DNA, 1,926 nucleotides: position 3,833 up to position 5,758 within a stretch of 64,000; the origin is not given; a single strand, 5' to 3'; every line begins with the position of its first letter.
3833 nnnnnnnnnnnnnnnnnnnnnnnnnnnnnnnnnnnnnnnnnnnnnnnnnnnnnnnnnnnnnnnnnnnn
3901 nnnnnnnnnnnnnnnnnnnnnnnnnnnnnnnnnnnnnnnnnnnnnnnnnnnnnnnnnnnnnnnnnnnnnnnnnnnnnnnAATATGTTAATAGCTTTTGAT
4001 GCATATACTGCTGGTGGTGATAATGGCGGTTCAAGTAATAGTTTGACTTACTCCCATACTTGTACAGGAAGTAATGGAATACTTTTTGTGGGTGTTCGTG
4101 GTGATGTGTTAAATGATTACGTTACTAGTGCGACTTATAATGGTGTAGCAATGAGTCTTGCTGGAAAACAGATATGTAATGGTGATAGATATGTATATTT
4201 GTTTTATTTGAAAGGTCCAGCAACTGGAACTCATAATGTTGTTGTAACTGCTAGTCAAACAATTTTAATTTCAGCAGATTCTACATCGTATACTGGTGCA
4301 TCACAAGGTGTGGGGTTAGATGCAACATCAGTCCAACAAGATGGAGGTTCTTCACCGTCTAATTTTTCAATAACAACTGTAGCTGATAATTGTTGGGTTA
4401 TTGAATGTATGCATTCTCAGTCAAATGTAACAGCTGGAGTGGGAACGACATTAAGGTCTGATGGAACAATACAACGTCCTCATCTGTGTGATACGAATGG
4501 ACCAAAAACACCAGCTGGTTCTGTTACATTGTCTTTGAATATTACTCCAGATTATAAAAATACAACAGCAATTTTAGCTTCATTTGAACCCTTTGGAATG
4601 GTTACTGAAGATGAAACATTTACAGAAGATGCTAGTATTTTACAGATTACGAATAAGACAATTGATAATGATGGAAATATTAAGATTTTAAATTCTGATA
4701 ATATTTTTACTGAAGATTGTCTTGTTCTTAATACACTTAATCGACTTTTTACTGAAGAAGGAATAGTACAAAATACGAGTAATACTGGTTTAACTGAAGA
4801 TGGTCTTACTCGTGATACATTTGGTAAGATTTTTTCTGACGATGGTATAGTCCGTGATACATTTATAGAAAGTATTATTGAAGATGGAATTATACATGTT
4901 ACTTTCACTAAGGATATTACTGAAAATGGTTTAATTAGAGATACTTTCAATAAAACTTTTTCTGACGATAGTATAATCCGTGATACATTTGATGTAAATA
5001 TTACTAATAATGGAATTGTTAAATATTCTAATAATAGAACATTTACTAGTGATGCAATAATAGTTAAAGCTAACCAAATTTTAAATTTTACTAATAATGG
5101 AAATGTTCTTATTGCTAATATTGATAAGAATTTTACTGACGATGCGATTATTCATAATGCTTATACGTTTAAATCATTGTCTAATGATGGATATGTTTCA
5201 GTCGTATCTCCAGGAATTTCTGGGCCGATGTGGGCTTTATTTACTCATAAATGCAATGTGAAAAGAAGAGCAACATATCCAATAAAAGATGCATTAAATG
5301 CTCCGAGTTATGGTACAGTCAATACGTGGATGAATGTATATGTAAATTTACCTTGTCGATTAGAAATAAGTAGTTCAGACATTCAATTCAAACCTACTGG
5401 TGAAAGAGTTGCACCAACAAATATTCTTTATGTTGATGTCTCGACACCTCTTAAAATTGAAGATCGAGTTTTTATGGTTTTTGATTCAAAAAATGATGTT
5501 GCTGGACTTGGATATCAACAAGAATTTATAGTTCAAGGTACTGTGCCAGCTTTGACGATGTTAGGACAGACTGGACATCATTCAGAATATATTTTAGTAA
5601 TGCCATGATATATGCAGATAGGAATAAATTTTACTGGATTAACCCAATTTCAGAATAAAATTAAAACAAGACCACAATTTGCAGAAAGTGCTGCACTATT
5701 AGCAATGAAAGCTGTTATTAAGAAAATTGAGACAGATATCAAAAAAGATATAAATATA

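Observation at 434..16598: Three fibre-like genes share a 48-bp (16-aa) FTEDG tandem repeat (>60 copies overall)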

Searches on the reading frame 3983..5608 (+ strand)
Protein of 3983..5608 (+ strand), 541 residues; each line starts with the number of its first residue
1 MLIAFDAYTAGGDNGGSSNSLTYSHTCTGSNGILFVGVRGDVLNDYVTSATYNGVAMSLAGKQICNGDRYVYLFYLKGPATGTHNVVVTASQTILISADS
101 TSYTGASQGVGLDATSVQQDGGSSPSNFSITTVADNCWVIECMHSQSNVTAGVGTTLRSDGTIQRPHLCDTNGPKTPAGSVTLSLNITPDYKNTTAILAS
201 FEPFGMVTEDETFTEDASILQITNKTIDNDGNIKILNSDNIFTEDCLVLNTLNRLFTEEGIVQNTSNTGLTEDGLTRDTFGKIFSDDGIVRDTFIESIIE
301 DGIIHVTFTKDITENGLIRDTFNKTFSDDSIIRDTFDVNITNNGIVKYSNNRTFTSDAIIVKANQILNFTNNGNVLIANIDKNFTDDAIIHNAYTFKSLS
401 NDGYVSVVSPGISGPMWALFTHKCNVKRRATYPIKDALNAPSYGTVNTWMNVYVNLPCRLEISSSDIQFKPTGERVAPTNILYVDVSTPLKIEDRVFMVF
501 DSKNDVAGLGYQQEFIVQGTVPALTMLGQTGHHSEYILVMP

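Call 7: search_protein_families(library=pfam, proteins=[window:3983-5608:+], max_evalue=0.01)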
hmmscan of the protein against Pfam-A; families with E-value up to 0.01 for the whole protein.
window:3983-5608:+ (541 aa): 0 families

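Call 8: search_protein_families(library=phrogs, proteins=[window:3983-5608:+], max_evalue=0.01)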
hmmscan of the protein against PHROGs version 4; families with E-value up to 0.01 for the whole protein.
window:3983-5608:+ (541 aa): 2 families
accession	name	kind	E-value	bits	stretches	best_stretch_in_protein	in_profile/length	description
phrog_2106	-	tail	1.1e-09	38.8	1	3-171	195-359/386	minor tail protein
phrog_553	-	tail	1.6e-09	38.1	1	4-185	117-297/512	minor tail protein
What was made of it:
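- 3983..5608 (+): ORF2, 541 aa: N-terminal globular 'minor tail protein' domain (3983-4585), 14 repeat units (4619-5221), C-terminal neck domain (5216-5605). phrog_2106 and phrog_553 (call 8).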

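Call 23: find_related_loci(query=window:3983-5608:+, collection=viral_contigs, flank=10000)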
Query window:3983-5608:+ (541 aa) in viral_contigs; peptide patterns used: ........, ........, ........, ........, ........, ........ (x = any residue, [..] = any of these).
10 stretches matched a pattern, but none encodes a relative of the query by tblastn (E <= 1e-3).

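Call 32: find_homologous_proteins(query=window:3983-5608:+)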
Query window:3983-5608:+ (541 aa): 132 proteins with E <= 0.001 among 8000 candidates; the best 120 are listed.
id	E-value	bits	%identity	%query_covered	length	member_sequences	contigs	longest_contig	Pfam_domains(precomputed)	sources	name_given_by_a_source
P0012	0.0e+0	1210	100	100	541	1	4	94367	-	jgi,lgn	jgi:hypothetical protein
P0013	6.3e-73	264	44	62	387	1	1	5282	-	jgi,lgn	-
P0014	1.2e-64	237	46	38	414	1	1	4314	-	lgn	-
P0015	2.2e-38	150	41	35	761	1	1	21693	-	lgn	-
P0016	1.8e-35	141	47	38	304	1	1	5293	-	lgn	-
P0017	1.8e-32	131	43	34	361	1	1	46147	-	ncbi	-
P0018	1.7e-31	127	49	31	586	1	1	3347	-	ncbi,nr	ncbi:MAG TPA: hypothetical protein VD866_30870 [Urbifossiella sp.]|nr:hypothetical protein [Urbifoss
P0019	4.8e-31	126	33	61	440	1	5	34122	-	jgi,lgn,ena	-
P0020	4.4e-30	123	33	39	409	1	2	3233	-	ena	-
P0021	2.4e-29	120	33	57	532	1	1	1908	-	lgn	-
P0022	3.3e-29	120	44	37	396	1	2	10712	-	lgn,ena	-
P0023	1.3e-28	118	42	34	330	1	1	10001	-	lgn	-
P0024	1.7e-28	118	44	37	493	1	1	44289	-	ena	-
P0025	1.8e-28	117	34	37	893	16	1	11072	PF01833.31,PF00041.28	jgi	jgi:hypothetical protein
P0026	2.0e-28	117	43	33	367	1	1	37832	-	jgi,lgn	-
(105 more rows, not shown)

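Call 33: find_encoding_contigs(protein=P0012, flank=10000, max_places=10)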
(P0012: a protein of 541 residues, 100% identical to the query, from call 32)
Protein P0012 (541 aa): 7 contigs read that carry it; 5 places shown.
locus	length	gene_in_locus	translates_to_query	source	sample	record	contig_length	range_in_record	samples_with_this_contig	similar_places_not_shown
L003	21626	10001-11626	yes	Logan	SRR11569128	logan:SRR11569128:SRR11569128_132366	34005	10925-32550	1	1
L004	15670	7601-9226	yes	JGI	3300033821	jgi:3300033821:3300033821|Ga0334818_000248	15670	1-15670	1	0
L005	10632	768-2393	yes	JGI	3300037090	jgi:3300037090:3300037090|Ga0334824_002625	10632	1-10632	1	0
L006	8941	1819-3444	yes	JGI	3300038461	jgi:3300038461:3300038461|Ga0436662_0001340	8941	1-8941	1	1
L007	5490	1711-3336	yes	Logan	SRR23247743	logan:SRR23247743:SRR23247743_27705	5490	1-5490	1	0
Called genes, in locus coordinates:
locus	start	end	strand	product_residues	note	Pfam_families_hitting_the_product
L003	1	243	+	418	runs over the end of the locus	PF00534:Glycos_transf_1, PF20706:GT4-conflict, PF13692:Glyco_trans_1_4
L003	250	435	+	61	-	-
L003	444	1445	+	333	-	-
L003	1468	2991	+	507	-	-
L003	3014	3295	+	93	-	-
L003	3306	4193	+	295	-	-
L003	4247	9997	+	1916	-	PF13385:Laminin_G_3, PF22768:SPP1_Dit (faint), PF03629:SASA, PF21722:Gly_rich_2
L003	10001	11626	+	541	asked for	-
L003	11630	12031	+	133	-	-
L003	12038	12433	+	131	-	PF11367:Tail_completion_gp17 (faint)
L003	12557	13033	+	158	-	-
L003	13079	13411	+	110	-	-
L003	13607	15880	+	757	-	-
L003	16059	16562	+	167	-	-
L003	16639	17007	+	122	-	-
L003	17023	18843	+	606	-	PF00534:Glycos_transf_1, PF13692:Glyco_trans_1_4, PF05050:Methyltransf_21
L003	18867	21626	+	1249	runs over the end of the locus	-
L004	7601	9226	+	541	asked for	-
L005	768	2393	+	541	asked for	-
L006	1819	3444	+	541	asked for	-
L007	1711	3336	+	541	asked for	-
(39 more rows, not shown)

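Call 66: find_encoding_contigs(protein=P0013, flank=10000, max_places=2)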
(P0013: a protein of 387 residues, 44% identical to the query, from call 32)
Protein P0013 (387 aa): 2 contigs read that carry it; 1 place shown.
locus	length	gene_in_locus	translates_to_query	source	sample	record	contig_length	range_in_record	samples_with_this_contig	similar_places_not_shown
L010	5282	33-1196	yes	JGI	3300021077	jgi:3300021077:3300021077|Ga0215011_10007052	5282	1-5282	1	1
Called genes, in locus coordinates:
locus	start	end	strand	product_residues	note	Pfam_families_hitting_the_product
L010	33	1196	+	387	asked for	-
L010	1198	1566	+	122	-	-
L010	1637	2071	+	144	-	-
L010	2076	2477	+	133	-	-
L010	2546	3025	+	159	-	-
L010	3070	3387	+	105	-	-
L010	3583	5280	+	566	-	?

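Call 70: search_protein_families(library=phrogs, proteins=[L003:444-1442:+, L003:1468-2988:+, L003:3014-3292:+, L003:3306-4190:+], max_evalue=0.01)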
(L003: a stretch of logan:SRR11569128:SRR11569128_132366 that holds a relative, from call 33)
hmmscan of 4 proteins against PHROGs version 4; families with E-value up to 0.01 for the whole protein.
L003:444-1442:+ (333 aa): 1 family
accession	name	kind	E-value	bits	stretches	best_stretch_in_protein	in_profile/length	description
phrog_442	-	connector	3.2e-13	50.6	1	139-329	107-264/270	head-tail adaptor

L003:1468-2988:+ (507 aa): 1 family
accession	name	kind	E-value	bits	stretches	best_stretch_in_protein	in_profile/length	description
phrog_3030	-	unknown function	1.4e-09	38.5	1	309-505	75-270/272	-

L003:3014-3292:+ (93 aa): 1 family
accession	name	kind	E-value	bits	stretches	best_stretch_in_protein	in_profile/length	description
phrog_11131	-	unknown function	0.0058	17.6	1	49-78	23-51/65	-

L003:3306-4190:+ (295 aa): 1 family
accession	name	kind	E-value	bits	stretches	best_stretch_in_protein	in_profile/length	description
phrog_863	-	tail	1.6e-05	25.1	1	5-186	403-596/690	tail fiber assembly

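Call 88: search_protein_families(library=ncbifam, proteins=[window:3983-5605:+], max_evalue=0.1)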
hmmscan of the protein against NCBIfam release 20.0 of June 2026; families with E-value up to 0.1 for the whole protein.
window:3983-5605:+ (541 aa): 0 families

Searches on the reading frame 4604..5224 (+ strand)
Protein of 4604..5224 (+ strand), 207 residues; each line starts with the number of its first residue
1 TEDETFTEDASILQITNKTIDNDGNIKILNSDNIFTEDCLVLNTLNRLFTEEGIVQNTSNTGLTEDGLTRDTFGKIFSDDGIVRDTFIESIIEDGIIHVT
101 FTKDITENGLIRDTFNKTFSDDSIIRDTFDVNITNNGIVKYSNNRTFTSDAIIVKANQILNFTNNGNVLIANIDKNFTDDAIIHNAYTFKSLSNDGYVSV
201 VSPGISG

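Call 87: search_protein_families(library=pfam, proteins=[window:4604-5224:+], max_evalue=10)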
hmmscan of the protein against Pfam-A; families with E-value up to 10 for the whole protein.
window:4604-5224:+ (207 aa): 3 families
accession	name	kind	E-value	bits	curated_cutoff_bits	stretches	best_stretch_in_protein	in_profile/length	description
PF13612.12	DDE_Tnp_1_3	-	0.037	14.5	27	1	57-126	67-135/155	Transposase DDE domain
PF02792.19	Mago_nashi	-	0.28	11.6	27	1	130-159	19-48/142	Mago nashi protein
PF05358.17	DicB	-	0.38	10.9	27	0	174-187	23-36/62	DicB protein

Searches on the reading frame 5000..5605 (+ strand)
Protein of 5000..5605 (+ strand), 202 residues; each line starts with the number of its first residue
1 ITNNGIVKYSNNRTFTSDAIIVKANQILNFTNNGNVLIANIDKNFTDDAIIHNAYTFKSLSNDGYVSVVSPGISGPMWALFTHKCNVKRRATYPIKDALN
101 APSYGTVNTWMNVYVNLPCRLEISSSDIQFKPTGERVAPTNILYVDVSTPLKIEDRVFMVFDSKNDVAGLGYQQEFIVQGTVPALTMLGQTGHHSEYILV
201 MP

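Call 53: predict_structure(alignment_id=A1)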
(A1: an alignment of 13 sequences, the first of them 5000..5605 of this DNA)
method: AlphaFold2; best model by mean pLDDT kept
length: 202 residues; sequences in the alignment: 13
mean_pLDDT: 65.4   pTM: 0.53
mean pLDDT of the five models: 65.4, 65.3, 63.9, 61.5, 57.6
residues with pLDDT >= 90: 35; 70-90: 66; 50-70: 20; < 50: 81
segments of 3 or more residues with pLDDT < 50: 1-74, 164-167
pLDDT, mean of each block of 10 residues (from residue 1): 35 39 43 42 44 41 40 49 87 89 87 90 67 74 89 92 50 82 79 86 80
secondary structure, 60 per line:
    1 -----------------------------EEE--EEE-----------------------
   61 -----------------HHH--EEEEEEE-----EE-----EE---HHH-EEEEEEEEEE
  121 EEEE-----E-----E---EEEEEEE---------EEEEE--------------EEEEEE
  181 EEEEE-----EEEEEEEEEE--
elements in order: E30-32 E35-37 E83-89 E111-124 E140-146 E156-160 E175-185 E191-200
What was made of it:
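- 5216..5605 (+): Neck (head-closure/stopper-like) domain of ORF2. AF2 pLDDT 80-90 (call 53).
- On Head-closure / stopper class of neck proteins (SPP1 gp16-like): AF2 C-domain pLDDT is 80-90 (call 53).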

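Call 57: fold_search(model_id=the predicted structure, library=pdb)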
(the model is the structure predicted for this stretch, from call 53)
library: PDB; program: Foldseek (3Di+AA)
matches with E <= 10: 378; with E <= 0.001: 0
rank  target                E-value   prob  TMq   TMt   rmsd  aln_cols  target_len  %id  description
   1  3f3b                  1.5e-03  1.00  0.32  0.52   6.8       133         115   14  Structure of the phage-like element PBSX protein xkdH from Bacillus Subtilus. Northeast Structural Genomics Consortium t (released 2008-11-25)
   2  8zdl_M                3.7e-03  1.00  0.34  0.56   6.0       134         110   15  Cryo-EM structure of Mycobacteriophage Douge genome-free connector (gp5, gp9, gp10, gp12 and gp13) (released 2025-06-25)
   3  9lwa_A                4.3e-03  1.00  0.37  0.54   6.1       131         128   16  Bacteriophage Mycofy1 distal head-to-tail interface (C6 symmetry) (released 2025-04-16)
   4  9mt4_E                5.7e-03  1.00  0.35  0.50   6.7       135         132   15  Connector structure of phage JohannRWettstein (Bas63) (released 2025-11-19)
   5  9gtp_M                7.1e-03  0.89  0.23  0.21  11.9       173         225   12  Cryo-EM structure of a contractile injection system in Streptomyces coelicolor, the baseplate complex in extended stat (released 2025-06-18)
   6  9rks_O                1.1e-02  1.00  0.37  0.56   6.8       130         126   12  Agrobacterium phage 7-7-1 neck 2 + tail terminator + tail sheath + tail tube (released 2025-12-10)
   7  9l0e_A                1.2e-02  1.00  0.31  0.47   5.9       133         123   14  Cryo-EM structure of bacteriophage T1 stopper-tail terminator (released 2025-03-12)
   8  8yun_E                1.3e-02  0.92  0.24  0.31  10.7       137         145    9  The crystal structure of HNBP001-HCP (released 2025-07-02)
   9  9c39_E                1.6e-02  1.00  0.34  0.49   6.8       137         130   14  Bacteriophage Sf14 neck C6 reconstruction (released 2025-02-05)
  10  9mu3_C                1.6e-02  1.00  0.30  0.52   5.3       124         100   14  SaPI1 neck structure (released 2025-05-07)
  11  9xps_B                1.6e-02  0.91  0.27  0.15   8.7       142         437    8  The neck structure of the Phage Phikz (released 2026-02-11)
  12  9gb5_G                2.1e-02  0.98  0.28  0.41   8.2       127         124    7  Contracted phiCD508 neck (released 2025-03-26)
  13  8k37_M                2.9e-02  1.00  0.33  0.56   6.0       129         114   10  Structure of the bacteriophage lambda neck (released 2023-11-15)
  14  9lu7_M                3.6e-02  0.84  0.27  0.32  16.0       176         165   10  Structure of bacteriophage T4 protal-neck mismatch complex gp20-gp14-gp13 assembled in vitro in C6 symmetry (released 2026-02-18)
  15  6j0n_b                3.6e-02  0.51  0.21  0.20  12.0       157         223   11  Cryo-EM Structure of an Extracellular Contractile Injection System, baseplate in extended state, refined in C6 symmetr (released 2019-04-10)
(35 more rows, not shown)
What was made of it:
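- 5216..5605 (+): Top Foldseek hits are phage neck proteins: XkdH, and chains of the Douge connector, Mycofy1 head-to-tail interface, T1 stopper-terminator and lambda neck entries (E = 1.5e-3 to 3e-2, prob 1.0) (call 57).
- On Head-closure / stopper class of neck proteins (SPP1 gp16-like): The top Foldseek hits are mostly neck or connector chains (3f3b XkdH, 8zdl_M, 9lwa_A, 9l0e_A, 8k37_M), prob 1.0, TM about 0.5, E = 1.5e-3 to 3e-2 (call 57).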

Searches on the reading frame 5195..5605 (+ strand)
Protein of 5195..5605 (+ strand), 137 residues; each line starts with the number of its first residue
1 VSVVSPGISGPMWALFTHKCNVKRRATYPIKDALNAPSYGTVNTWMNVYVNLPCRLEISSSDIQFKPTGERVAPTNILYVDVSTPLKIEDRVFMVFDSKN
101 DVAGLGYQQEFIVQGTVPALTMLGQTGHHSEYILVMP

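Call 21: search_protein_families(library=pfam, proteins=[window:5195-5605:+], max_evalue=1)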
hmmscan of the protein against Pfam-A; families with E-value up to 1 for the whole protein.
window:5195-5605:+ (137 aa): 0 families

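Call 22: search_protein_families(library=phrogs, proteins=[window:5195-5605:+], max_evalue=1)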
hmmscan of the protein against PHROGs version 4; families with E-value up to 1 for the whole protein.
window:5195-5605:+ (137 aa): 1 family
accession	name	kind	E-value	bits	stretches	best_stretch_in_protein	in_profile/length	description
phrog_615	-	connector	0.22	12.7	1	15-91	12-82/117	head-tail adaptor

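Call 42: find_homologous_proteins(query=window:5195-5605:+, max_evalue=0.01)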
Query window:5195-5605:+ (137 aa): 11 proteins with E <= 0.01 among 17 candidates.
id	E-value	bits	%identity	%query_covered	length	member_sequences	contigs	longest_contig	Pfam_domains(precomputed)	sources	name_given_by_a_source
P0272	2.1e-51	192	66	100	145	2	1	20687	-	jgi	jgi:hypothetical protein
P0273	9.9e-47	176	63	100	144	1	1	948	-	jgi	jgi:hypothetical protein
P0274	9.9e-46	173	61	100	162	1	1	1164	-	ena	-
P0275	3.3e-43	165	63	95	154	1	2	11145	-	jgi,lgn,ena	jgi:hypothetical protein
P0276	4.0e-43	165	60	94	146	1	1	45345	-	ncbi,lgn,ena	-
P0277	7.8e-43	164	60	99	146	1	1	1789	-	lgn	-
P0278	1.9e-41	159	58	100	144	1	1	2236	-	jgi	jgi:hypothetical protein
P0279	1.8e-39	153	56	99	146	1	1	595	-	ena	-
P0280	6.8e-39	151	61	93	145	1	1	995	-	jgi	jgi:hypothetical protein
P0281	9.0e-33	131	55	91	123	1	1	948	-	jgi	jgi:hypothetical protein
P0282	2.4e-9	55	38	84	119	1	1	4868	-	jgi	jgi:hypothetical protein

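Call 64: find_encoding_contigs(protein=P0276, flank=10000, max_places=2)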
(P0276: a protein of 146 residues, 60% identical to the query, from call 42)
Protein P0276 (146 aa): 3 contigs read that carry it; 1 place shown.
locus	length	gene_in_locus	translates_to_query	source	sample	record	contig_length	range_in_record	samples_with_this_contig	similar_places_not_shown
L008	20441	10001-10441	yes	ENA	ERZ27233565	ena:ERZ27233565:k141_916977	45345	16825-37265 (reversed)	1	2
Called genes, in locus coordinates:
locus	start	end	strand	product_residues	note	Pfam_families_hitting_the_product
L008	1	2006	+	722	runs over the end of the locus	-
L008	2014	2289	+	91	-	-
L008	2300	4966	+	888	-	PF20223:DUF6582, PF04586:Peptidase_S78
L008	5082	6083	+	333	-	PF17236:SU10_MCP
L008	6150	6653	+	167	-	PF13489:Methyltransf_23, PF08241:Methyltransf_11, PF13649:Methyltransf_25 (weak), PF13847:Methyltransf_31 (weak)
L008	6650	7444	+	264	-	PF00535:Glycos_transf_2, PF10111:Glyco_tranf_2_2 (weak), PF13641:Glyco_tranf_2_3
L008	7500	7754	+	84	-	-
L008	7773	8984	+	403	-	PF20706:GT4-conflict, PF13692:Glyco_trans_1_4, PF00534:Glycos_transf_1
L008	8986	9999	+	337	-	-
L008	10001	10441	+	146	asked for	-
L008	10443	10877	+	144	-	-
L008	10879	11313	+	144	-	-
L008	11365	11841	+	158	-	-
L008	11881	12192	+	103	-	-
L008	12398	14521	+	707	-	PF27974:Ninein_long_CC (weak)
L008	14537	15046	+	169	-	-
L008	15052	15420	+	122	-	-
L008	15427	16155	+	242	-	-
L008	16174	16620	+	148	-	-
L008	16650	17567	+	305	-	PF22768:SPP1_Dit (weak)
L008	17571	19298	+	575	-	-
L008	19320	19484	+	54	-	-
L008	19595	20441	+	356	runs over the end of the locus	PF01471:PG_binding_1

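Call 65: find_encoding_contigs(protein=P0272, flank=10000, max_places=2)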
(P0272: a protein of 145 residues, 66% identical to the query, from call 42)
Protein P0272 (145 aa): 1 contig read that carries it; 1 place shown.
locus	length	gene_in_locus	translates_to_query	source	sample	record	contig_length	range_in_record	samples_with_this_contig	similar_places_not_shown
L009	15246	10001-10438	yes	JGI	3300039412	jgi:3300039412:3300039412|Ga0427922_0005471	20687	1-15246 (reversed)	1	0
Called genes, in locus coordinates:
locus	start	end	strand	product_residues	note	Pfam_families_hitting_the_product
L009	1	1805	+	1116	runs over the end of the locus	PF04860:Phage_portal, PF18905:DUF5661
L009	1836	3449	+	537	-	-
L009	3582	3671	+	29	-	-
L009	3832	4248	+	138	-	PF07460:NUMOD3 (faint)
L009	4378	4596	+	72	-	PF04480:DUF559 (faint)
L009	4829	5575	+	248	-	PF17236:SU10_MCP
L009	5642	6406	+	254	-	PF00535:Glycos_transf_2, PF10111:Glyco_tranf_2_2 (faint), PF13641:Glyco_tranf_2_3 (faint)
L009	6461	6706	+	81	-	-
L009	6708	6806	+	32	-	-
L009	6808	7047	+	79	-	-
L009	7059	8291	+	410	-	PF00534:Glycos_transf_1, PF20706:GT4-conflict, PF13692:Glyco_trans_1_4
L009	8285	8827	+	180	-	-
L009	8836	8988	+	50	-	-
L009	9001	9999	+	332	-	-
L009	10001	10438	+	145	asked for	-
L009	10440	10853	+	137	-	-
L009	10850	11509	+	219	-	PF11367:Tail_completion_gp17 (faint)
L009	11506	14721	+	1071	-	-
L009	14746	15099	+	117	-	-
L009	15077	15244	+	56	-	?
